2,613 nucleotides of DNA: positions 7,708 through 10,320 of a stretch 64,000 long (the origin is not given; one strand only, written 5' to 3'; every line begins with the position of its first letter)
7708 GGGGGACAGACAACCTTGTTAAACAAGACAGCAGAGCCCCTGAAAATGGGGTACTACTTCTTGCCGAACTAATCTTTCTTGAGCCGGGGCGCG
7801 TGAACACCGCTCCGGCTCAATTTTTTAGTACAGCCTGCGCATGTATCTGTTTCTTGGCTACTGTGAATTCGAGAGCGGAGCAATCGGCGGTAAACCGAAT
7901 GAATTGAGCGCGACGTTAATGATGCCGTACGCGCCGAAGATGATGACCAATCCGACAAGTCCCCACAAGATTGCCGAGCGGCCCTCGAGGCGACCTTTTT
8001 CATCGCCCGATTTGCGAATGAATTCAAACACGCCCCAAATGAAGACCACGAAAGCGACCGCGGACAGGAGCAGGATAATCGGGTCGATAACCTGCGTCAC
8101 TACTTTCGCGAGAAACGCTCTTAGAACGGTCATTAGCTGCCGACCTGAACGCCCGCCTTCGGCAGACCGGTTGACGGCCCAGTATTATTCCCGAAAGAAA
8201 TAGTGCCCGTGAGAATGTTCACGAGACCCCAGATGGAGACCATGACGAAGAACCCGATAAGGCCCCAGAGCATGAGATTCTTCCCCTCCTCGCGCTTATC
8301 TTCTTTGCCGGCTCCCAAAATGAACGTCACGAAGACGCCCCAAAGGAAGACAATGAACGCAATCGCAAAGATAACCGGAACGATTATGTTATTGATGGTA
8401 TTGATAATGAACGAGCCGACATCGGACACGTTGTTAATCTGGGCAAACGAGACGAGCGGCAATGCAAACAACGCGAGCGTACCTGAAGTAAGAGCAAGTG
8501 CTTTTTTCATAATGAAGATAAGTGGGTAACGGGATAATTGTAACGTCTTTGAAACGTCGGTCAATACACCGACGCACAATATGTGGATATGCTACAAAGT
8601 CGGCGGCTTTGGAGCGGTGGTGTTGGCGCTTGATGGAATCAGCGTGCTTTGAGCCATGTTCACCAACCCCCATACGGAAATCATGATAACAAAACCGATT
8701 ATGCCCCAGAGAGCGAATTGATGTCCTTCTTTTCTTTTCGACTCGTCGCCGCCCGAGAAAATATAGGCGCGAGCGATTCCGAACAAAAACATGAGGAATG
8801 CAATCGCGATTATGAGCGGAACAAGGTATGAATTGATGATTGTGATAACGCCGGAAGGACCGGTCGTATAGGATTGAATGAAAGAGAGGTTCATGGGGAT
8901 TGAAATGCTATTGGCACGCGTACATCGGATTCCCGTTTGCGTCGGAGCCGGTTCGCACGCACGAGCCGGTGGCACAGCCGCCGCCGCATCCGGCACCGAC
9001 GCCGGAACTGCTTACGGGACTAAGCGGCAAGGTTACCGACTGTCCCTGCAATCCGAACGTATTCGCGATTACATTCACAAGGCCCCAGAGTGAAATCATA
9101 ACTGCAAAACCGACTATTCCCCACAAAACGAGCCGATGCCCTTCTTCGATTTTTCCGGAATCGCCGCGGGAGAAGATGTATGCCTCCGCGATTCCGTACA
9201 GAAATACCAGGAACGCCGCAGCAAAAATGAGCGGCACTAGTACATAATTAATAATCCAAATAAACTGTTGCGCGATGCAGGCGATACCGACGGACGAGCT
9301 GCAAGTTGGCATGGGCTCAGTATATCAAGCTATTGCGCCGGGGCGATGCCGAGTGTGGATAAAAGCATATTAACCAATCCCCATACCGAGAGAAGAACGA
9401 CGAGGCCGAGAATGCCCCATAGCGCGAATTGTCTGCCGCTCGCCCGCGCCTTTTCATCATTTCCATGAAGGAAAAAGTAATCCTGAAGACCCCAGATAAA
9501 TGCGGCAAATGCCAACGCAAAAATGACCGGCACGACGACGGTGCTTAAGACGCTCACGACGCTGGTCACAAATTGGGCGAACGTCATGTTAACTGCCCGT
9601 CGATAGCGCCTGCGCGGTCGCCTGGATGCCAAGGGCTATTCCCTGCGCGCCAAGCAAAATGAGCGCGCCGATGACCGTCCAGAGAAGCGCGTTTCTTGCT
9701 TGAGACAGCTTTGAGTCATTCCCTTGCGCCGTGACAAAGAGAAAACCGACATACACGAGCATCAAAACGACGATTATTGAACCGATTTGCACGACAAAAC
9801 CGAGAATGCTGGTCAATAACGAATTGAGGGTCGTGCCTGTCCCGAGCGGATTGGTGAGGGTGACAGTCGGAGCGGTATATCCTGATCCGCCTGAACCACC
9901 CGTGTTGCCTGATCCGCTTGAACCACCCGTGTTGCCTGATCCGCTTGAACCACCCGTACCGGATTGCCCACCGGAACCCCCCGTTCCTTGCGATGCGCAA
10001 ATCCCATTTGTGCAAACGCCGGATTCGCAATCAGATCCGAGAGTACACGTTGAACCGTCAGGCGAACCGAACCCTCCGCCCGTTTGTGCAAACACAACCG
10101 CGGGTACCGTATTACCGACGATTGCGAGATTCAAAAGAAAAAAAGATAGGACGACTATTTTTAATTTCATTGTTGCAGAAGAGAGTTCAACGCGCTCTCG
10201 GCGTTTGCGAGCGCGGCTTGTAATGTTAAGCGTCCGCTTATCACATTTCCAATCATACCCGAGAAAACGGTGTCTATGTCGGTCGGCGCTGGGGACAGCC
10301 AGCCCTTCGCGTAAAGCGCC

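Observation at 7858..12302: Tightly coupled minus-strand operon: HTH - SAM methyltransferase - solute-binding-like protein - six tandem paralogous two-helix membrane proteins (pilin-like)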

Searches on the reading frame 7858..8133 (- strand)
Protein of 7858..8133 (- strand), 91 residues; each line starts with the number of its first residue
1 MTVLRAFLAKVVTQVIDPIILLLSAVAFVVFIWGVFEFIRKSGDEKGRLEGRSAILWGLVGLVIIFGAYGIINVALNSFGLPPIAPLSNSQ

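Call 3: search_protein_families(library=pfam, proteins=[window:7858-8133:-], max_evalue=0.1)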
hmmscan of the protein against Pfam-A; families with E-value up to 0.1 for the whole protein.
window:7858-8133:- (91 aa): 3 families
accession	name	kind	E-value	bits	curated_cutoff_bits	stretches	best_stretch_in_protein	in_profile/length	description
PF18895.5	T4SS_pilin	-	3e-06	27.7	26.6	1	14-74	11-70/71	Type IV secretion system pilin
PF09933.14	DUF2165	-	0.04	14.4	24.9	1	4-75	51-122/157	Predicted small integral membrane protein (DUF2165)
PF20556.3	DUF6768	-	0.093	12.9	27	0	18-67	45-87/123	Family of unknown function (DUF6768)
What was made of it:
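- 7858..8133 (-): Pilin position 6, 91 aa, no signal peptide, last gene of the array. PF18895 E=3e-6, 27.7 bits (call 3).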

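Call 4: search_protein_families(library=ncbifam, proteins=[window:7858-8133:-], max_evalue=0.1)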
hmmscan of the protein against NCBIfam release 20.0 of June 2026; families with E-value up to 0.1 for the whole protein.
window:7858-8133:- (91 aa): 2 families
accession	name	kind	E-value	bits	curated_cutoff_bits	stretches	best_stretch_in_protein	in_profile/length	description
NF045849.1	ICE_MMCAP2_0565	equivalog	3.3e-07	29.9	40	1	10-77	11-78/80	Mbov_0395 family pilin-like conjugal transfer protein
NF038018.1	qmoC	equivalog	0.021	14.3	300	0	41-75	213-247/360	quinone-interacting membrane-bound oxidoreductase complex subunit QmoC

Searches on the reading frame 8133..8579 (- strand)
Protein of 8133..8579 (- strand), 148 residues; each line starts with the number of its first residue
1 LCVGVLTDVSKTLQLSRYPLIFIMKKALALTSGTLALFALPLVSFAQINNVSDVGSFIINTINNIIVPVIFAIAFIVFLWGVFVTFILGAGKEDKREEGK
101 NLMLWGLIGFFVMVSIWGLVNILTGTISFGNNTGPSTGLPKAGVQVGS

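Call 3: search_protein_families(library=pfam, proteins=[window:8133-8579:-], max_evalue=0.1)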
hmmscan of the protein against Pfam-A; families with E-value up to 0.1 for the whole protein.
window:8133-8579:- (148 aa): 1 family
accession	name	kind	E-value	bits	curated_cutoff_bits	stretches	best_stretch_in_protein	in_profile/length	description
PF18895.5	T4SS_pilin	-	7.8e-12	45.5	26.6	1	58-123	8-71/71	Type IV secretion system pilin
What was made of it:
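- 8133..8510 (-): Pilin position 5, 125 aa, with a conserved signal peptide (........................). The longest ORF runs to 8579. PF18895 E=7.8e-12 (call 3).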

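Call 4: search_protein_families(library=ncbifam, proteins=[window:8133-8579:-], max_evalue=0.1)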
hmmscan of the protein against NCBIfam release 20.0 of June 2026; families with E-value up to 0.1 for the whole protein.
window:8133-8579:- (148 aa): 2 families
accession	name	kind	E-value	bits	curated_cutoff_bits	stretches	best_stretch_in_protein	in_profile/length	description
NF045849.1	ICE_MMCAP2_0565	equivalog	2.1e-07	30.5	40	1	51-127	2-80/80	Mbov_0395 family pilin-like conjugal transfer protein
NF033571.0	motil_scm1_spiro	equivalog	0.00092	18.1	150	1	34-124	64-154/401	motility-associated protein Scm1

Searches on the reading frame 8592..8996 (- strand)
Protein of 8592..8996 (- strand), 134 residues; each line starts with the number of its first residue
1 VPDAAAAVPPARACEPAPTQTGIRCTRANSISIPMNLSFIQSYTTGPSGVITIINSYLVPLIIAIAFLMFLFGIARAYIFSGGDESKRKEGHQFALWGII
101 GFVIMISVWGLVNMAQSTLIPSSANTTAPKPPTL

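Call 3: search_protein_families(library=pfam, proteins=[window:8592-8996:-], max_evalue=0.1)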
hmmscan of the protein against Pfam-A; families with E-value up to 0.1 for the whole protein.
window:8592-8996:- (134 aa): 3 families
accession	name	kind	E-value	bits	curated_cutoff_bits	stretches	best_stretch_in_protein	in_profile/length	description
PF18895.5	T4SS_pilin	-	2.2e-09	37.7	26.6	1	54-113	12-69/71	Type IV secretion system pilin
PF12501.13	DUF3708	-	0.021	14.9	24.1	1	59-129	1-73/166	Phosphate ATP-binding cassette transporter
PF11190.13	DUF2976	-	0.033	14.5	28.2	1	48-115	13-84/87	Protein of unknown function (DUF2976)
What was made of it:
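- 8592..8894 (-): Pilin position 4, 100 aa. The longest ORF runs to 8996. PF18895 E=2.2e-9 (call 3).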

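Call 4: search_protein_families(library=ncbifam, proteins=[window:8592-8996:-], max_evalue=0.1)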
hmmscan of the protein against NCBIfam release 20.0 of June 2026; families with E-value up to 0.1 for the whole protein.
window:8592-8996:- (134 aa): 2 families
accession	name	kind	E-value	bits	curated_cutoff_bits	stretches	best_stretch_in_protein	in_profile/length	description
NF045849.1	ICE_MMCAP2_0565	equivalog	2.2e-06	27.2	40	1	48-115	7-76/80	Mbov_0395 family pilin-like conjugal transfer protein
NF037976.1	gtrA_1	subfamily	0.0046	17.1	50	1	31-113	11-90/126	GtrA family protein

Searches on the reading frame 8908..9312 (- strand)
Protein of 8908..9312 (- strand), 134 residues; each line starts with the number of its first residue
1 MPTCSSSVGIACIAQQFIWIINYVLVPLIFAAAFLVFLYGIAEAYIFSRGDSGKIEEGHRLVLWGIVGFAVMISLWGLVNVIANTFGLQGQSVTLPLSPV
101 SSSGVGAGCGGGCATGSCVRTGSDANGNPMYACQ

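Call 3: search_protein_families(library=pfam, proteins=[window:8908-9312:-], max_evalue=0.1)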
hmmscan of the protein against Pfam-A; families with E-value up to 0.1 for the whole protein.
window:8908-9312:- (134 aa): 1 family
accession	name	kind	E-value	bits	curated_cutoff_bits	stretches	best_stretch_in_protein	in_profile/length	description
PF18895.5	T4SS_pilin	-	1e-05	25.9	26.6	1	22-82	13-71/71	Type IV secretion system pilin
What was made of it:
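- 8908..9312 (-): Pilin position 3, 134 aa, with a Cys/Gly-rich C-terminal tail. PF18895 25.9 bits, just under the 26.6 cut-off (call 3).
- On PF18895 T4SS_pilin (Patescibacteria VirB2-like pilins): 8908-9312 scores 25.9 bits (call 3).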

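Call 4: search_protein_families(library=ncbifam, proteins=[window:8908-9312:-], max_evalue=0.1)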
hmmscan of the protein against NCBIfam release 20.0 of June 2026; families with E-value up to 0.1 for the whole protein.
window:8908-9312:- (134 aa): 1 family
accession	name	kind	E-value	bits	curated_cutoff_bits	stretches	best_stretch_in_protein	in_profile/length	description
NF045849.1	ICE_MMCAP2_0565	equivalog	0.0011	18.6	40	1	13-85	5-79/80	Mbov_0395 family pilin-like conjugal transfer protein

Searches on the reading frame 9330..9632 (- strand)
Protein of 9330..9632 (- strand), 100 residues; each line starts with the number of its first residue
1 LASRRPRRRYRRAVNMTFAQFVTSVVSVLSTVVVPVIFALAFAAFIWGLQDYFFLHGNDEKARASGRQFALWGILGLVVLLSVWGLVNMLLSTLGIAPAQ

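Call 3: search_protein_families(library=pfam, proteins=[window:9330-9632:-], max_evalue=0.1)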
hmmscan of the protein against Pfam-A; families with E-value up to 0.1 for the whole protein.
window:9330-9632:- (100 aa): 1 family
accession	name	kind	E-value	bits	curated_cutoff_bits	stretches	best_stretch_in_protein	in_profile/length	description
PF18895.5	T4SS_pilin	-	2.2e-07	31.3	26.6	1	29-90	12-71/71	Type IV secretion system pilin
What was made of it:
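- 9330..9587 (-): Pilin position 2, 85 aa, no signal peptide. PF18895 E=2.2e-7 (call 3).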

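Call 4: search_protein_families(library=ncbifam, proteins=[window:9330-9632:-], max_evalue=0.1)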
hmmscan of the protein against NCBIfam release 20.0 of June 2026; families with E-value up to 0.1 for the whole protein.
window:9330-9632:- (100 aa): 4 families
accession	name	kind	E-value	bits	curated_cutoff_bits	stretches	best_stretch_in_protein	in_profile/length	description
NF045849.1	ICE_MMCAP2_0565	equivalog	0.00017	21.2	40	1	20-93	4-79/80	Mbov_0395 family pilin-like conjugal transfer protein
TIGR02908.1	CoxD_Bacillus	equivalog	0.005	16.7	117.85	1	14-88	36-106/110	cytochrome c oxidase subunit IVB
NF047839.1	PspM_Rv2743c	equivalog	0.015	15.3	80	1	4-49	4-49/220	phage shock envelope stress response protein PspM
NF037976.1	gtrA_1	subfamily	0.045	13.9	50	1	13-86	14-88/126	GtrA family protein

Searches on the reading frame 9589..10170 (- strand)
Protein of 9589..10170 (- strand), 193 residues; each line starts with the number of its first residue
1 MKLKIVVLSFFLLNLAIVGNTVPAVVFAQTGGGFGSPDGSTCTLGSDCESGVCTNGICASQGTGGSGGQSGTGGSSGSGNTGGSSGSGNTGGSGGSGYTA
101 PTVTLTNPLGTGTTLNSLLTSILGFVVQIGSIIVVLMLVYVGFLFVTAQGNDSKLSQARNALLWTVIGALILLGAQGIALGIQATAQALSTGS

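Call 3: search_protein_families(library=pfam, proteins=[window:9589-10170:-], max_evalue=0.1)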
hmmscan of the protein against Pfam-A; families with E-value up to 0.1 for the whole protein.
window:9589-10170:- (193 aa): 2 families
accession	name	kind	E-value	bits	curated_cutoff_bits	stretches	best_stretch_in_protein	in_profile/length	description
PF18895.5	T4SS_pilin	-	1.4e-07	31.9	26.6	1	113-178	3-67/71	Type IV secretion system pilin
PF04956.18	TrbC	-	0.00029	21.4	27.9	1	111-181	33-97/98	TrbC/VIRB2 pilin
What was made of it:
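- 9589..10170 (-): Pilin position 1, 193 aa. Signal peptide, Cys-rich segment, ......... repeats, then the two-helix hairpin. This is the most TrbC/VirB2-like member. PF18895 E=1.4e-7 and PF04956 E=2.9e-4 (call 3).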

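Call 4: search_protein_families(library=ncbifam, proteins=[window:9589-10170:-], max_evalue=0.1)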
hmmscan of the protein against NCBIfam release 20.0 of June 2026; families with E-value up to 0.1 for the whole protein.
window:9589-10170:- (193 aa): 1 family
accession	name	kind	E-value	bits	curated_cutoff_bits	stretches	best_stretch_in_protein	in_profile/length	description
NF045849.1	ICE_MMCAP2_0565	equivalog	2e-05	24.2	40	1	113-182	7-76/80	Mbov_0395 family pilin-like conjugal transfer protein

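Call 74: list_cluster_members(proteins=[window:9589-10170:-, window:9330-9587:-, window:8908-9312:-, window:8592-8894:-, window:8133-8510:-, window:7858-8133:-, window:11468-12004:-, window:12078-12248:-])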
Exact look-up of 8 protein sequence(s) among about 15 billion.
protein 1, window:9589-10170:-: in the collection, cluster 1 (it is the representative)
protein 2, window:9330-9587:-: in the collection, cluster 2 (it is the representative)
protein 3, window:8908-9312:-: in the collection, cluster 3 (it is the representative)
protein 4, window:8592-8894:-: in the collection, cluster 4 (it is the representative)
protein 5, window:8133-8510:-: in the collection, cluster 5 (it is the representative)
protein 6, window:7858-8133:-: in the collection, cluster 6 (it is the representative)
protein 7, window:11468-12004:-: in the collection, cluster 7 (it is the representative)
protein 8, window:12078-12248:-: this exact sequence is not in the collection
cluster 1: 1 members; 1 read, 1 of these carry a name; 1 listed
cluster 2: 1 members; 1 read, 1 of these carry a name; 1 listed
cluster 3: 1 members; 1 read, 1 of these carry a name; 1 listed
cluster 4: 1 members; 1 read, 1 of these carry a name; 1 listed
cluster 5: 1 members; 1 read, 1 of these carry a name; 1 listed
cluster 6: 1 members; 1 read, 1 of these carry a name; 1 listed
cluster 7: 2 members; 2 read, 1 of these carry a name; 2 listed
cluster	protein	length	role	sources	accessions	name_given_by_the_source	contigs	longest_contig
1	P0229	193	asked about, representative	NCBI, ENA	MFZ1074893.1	MAG: hypothetical protein WAN50_00775 [Minisyncoccia bacterium]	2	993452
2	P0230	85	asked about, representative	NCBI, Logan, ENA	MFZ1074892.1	MAG: hypothetical protein WAN50_00770 [Minisyncoccia bacterium]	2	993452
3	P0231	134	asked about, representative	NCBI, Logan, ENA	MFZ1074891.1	MAG: hypothetical protein WAN50_00765 [Minisyncoccia bacterium]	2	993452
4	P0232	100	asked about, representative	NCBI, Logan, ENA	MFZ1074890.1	MAG: hypothetical protein WAN50_00760 [Minisyncoccia bacterium]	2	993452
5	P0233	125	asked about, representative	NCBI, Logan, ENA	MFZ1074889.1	MAG: hypothetical protein WAN50_00755 [Minisyncoccia bacterium]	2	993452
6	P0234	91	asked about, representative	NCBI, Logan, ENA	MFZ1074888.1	MAG: hypothetical protein WAN50_00750 [Minisyncoccia bacterium]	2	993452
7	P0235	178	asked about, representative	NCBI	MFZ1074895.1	MAG: methyltransferase domain-containing protein [Minisyncoccia bacterium]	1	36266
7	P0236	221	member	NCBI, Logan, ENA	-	-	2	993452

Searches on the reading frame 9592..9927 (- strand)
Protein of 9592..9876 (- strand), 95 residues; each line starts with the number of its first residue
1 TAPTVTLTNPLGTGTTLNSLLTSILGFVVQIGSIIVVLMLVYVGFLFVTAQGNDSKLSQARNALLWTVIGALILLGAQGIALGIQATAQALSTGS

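Call 56: search_solved_structures(query=A5, max_evalue=10, show_alignments=2)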
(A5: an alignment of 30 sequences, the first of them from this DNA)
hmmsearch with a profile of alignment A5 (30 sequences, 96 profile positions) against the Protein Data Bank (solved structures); distinct sequences matched with E-value up to 10: 0.
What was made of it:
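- The pilin profile matches no solved structure by sequence (call 56).
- Tried and rejected: A profile search of the pilins against PDB sequences found nothing even at E<=10 (call 56).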

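Call 60: search_dna_similar(query=window:9592-9876:-, collection=plasmids, mode=protein, max_evalue=10, max_rows=25)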
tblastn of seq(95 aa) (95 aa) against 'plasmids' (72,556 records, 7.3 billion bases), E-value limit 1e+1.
No match.
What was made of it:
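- Tried and rejected: tblastn of the position-1 core against plasmids found nothing (call 60).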

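Call 61: search_protein_families(library=pfam, alignment_id=A5, max_evalue=0.01)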
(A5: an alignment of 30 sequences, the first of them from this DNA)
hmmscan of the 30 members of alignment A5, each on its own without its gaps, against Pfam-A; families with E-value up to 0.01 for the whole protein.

A. member 1, seq(112 aa): 2 families
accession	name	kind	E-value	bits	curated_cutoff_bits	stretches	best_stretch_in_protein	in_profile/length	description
PF18895.5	T4SS_pilin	-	6.4e-08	33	26.6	1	31-97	2-67/71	Type IV secretion system pilin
PF04956.18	TrbC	-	5.3e-05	23.8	27.9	1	30-100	33-97/98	TrbC/VIRB2 pilin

B. families by the number of members that match (of 30 scanned): 5 families
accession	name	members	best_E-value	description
PF18895.5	T4SS_pilin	30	5.3e-12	Type IV secretion system pilin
PF04956.18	TrbC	5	1.5e-07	TrbC/VIRB2 pilin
PF02790.20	COX2_TM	3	0.00069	Cytochrome C oxidase subunit II, transmembrane domain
PF04290.18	DctQ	2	0.0031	Tripartite ATP-independent periplasmic transporters, DctQ component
PF13520.12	AA_permease_2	1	0.0027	Amino acid permease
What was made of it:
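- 9589..10170 (-): Position-1 orthologues hit TrbC with best E=1.5e-7 (call 61).
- On PF18895 T4SS_pilin (Patescibacteria VirB2-like pilins): 30/30 orthologues from all six positions match at E<=0.01 (call 61).
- On PF04956 TrbC/VirB2 conjugative pilins: Five of 30 orthologues hit at E<=0.01, with best E=1.5e-7 (call 61).
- Weak hits to DctQ and COX2_TM appear for a few orthologues (call 61). PF18895 hits are consistent (30/30; call 61).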
